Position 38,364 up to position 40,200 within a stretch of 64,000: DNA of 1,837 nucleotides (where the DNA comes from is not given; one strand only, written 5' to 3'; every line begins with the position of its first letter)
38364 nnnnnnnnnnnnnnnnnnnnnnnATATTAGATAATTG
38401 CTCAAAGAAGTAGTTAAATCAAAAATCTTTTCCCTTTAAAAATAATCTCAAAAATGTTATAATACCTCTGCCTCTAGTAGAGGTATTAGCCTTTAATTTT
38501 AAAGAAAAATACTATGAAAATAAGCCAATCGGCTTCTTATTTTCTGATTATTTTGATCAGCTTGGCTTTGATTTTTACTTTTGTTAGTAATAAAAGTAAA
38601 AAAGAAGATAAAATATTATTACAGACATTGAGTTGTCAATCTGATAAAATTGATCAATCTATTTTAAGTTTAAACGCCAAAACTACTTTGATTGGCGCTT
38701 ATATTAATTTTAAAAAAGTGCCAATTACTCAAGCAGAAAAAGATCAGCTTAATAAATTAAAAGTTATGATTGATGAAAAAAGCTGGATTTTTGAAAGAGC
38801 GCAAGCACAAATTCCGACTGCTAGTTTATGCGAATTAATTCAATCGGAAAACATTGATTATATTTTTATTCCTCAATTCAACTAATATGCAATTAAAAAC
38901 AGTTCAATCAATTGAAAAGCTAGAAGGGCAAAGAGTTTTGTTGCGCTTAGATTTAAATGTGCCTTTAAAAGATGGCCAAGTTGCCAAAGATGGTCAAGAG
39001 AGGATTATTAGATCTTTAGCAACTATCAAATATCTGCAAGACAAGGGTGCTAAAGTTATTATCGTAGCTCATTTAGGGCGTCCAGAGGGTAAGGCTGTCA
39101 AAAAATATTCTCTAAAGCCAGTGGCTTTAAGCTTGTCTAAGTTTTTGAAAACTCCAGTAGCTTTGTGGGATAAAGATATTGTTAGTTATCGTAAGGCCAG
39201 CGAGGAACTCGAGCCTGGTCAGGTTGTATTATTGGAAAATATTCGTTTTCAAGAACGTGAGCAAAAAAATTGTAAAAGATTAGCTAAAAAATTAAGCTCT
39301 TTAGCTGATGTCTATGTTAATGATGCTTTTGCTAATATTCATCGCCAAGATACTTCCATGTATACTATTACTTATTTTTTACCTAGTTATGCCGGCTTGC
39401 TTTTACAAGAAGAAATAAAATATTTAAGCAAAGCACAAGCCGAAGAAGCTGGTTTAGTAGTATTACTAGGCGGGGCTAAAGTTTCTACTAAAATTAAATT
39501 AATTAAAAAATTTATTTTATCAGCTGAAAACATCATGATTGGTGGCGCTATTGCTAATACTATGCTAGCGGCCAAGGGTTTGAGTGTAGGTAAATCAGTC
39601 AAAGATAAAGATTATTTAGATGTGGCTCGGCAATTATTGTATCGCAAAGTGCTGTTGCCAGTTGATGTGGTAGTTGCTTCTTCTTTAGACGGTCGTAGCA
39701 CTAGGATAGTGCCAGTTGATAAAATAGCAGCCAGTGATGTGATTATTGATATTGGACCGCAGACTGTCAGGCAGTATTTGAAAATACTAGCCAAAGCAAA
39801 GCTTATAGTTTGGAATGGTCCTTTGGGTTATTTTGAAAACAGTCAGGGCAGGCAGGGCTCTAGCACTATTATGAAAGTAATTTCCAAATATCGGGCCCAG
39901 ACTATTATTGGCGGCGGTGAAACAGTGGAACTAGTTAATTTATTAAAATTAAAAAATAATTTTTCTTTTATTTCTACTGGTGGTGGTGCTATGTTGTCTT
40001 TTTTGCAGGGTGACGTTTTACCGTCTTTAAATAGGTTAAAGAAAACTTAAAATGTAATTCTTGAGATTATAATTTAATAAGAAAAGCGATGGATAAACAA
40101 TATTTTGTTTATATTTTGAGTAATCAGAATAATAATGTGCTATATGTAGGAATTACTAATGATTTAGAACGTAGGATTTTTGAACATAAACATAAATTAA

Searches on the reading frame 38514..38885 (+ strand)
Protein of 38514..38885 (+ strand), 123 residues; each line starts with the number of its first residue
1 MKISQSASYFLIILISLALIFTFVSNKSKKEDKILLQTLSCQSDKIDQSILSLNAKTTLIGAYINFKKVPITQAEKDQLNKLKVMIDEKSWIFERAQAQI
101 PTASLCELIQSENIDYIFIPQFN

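Call 7: search_protein_families(library=pfam, proteins=[window:38514-38885:+], max_evalue=0.1)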
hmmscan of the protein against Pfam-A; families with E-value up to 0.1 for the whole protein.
window:38514-38885:+ (123 aa): 0 families

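Call 8: search_protein_families(library=ncbifam, proteins=[window:38514-38885:+], max_evalue=0.1)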
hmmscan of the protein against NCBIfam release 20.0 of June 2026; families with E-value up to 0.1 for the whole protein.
window:38514-38885:+ (123 aa): 1 family
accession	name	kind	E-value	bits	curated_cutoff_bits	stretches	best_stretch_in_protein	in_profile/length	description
NF049880.1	FvfA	exception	0.048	14.1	130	1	2-57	3-59/130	Francisella virulence factor A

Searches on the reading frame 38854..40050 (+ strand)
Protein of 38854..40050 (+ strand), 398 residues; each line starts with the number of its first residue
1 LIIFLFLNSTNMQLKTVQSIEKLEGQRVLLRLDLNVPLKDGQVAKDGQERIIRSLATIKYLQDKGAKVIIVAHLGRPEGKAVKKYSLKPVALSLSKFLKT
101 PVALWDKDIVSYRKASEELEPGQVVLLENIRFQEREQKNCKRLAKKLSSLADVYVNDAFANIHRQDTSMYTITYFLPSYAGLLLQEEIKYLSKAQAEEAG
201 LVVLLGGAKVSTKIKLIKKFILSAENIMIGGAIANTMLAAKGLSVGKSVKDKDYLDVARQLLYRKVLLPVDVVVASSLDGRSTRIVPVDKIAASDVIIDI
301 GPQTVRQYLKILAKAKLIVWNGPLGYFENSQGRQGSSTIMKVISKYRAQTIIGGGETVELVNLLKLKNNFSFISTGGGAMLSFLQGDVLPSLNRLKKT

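Call 7: search_protein_families(library=pfam, proteins=[window:38854-40050:+], max_evalue=0.1)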
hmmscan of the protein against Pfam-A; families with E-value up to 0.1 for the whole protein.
window:38854-40050:+ (398 aa): 1 family
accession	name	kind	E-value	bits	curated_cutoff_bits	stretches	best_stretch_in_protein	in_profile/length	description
PF00162.24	PGK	-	7.1e-121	404.2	27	1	22-386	5-378/379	Phosphoglycerate kinase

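Call 59: find_related_loci(query=window:38854-40047:+, collection=genome_contigs, flank=9000)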
Query window:38854-40047:+ (398 aa) in genome_contigs; peptide patterns used: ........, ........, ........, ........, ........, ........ (x = any residue, [..] = any of these).
126 stretches matched a pattern; 47 encode a relative of the query (tblastn E <= 1e-3); 47 distinct loci.
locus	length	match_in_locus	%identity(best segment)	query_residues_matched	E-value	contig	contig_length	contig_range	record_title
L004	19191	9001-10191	93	1-397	0e+0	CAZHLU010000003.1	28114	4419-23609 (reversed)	MAG TPA_asm: uncultured Gammaproteobacteria bacterium isolate SRP135725_co1_218 genome assembly, contig: NODE_1934_lengt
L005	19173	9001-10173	60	4-396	2e-145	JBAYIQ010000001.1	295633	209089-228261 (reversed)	MAG: Patescibacteria group bacterium isolate SO_2016_GW1_34 scaffold00049_OW334_2016, whole genome shotgun sequence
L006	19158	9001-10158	56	12-397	2e-144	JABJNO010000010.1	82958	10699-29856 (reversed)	MAG: Candidatus Parcubacteria bacterium isolate SI075_bin20 k141_742752, whole genome shotgun sequence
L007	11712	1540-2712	59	4-396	3e-144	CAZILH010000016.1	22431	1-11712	MAG TPA_asm: uncultured Gammaproteobacteria bacterium isolate SRP220891_co1_37 genome assembly, contig: NODE_4390_length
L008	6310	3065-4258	57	4-396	2e-139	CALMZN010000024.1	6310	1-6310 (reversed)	MAG TPA_asm: uncultured bacterium isolate SRR5468112_bin.23_CONCOCT_v1.1_MAG genome assembly, contig: ERZ781236.3566, wh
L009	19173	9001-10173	51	4-395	2e-123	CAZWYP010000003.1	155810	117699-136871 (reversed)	MAG TPA_asm: uncultured Gammaproteobacteria bacterium isolate binchicken_co16_344 genome assembly, contig: NODE_130_leng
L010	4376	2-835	60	119-396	1e-100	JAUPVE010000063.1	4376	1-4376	MAG: Patescibacteria group bacterium isolate erpe_2018_sw_27hr_WHONDRS-SW48-000094_A_bin.34 scaffold_5106, whole genome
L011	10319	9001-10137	42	25-395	1e-94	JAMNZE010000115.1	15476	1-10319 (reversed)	MAG: Bacillota bacterium isolate Bin_42 Bin_42_scaffold_3479, whole genome shotgun sequence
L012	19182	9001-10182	42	12-395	4e-91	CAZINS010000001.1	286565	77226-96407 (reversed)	MAG TPA_asm: uncultured Gammaproteobacteria bacterium isolate binchicken_co22_135 genome assembly, contig: NODE_13_lengt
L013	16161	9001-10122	41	14-397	7e-89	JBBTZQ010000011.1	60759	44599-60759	MAG: Patescibacteria group bacterium isolate H41-bin181_1 H41_bin181_1_000000000011, whole genome shotgun sequence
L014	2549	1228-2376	41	9-398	2e-90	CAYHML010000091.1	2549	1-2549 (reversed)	MAG TPA_asm: uncultured Candidatus Saccharibacteria bacterium isolate ERP119705_co13_657 genome assembly, contig: NODE_5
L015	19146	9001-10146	42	12-385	4e-88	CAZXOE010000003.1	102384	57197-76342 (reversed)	MAG TPA_asm: uncultured Candidatus Saccharibacteria bacterium isolate ERP113451_co1_174 genome assembly, contig: NODE_10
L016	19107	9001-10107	41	14-392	7e-88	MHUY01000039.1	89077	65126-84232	MAG: Candidatus Yonathbacteria bacterium RIFOXYC2_FULL_47_9 rifoxyc2_full_scaffold_933, whole genome shotgun sequence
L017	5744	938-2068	42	12-398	5e-88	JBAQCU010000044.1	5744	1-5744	MAG: Minisyncoccia bacterium isolate MFD12004_ilm_asm_bin23 k127_166184, whole genome shotgun sequence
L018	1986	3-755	58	146-396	3e-91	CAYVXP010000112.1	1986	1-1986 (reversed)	MAG TPA_asm: uncultured Gammaproteobacteria bacterium isolate SRP272421_co2_156 genome assembly, contig: NODE_261425_len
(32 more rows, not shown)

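Call 91: search_protein_families(library=pfam, proteins=[L004:8147-8464:+, L004:7601-8137:+], max_evalue=0.01)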
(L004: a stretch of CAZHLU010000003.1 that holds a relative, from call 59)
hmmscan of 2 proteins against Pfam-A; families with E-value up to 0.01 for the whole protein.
L004:8147-8464:+ (106 aa): 1 family
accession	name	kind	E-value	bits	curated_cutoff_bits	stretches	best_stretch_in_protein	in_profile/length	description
PF00972.25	Flavi_NS5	-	0.0016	17.6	25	1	48-84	201-237/451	Flavivirus RNA-directed RNA polymerase, fingers and palm domains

L004:7601-8137:+ (179 aa): 0 families
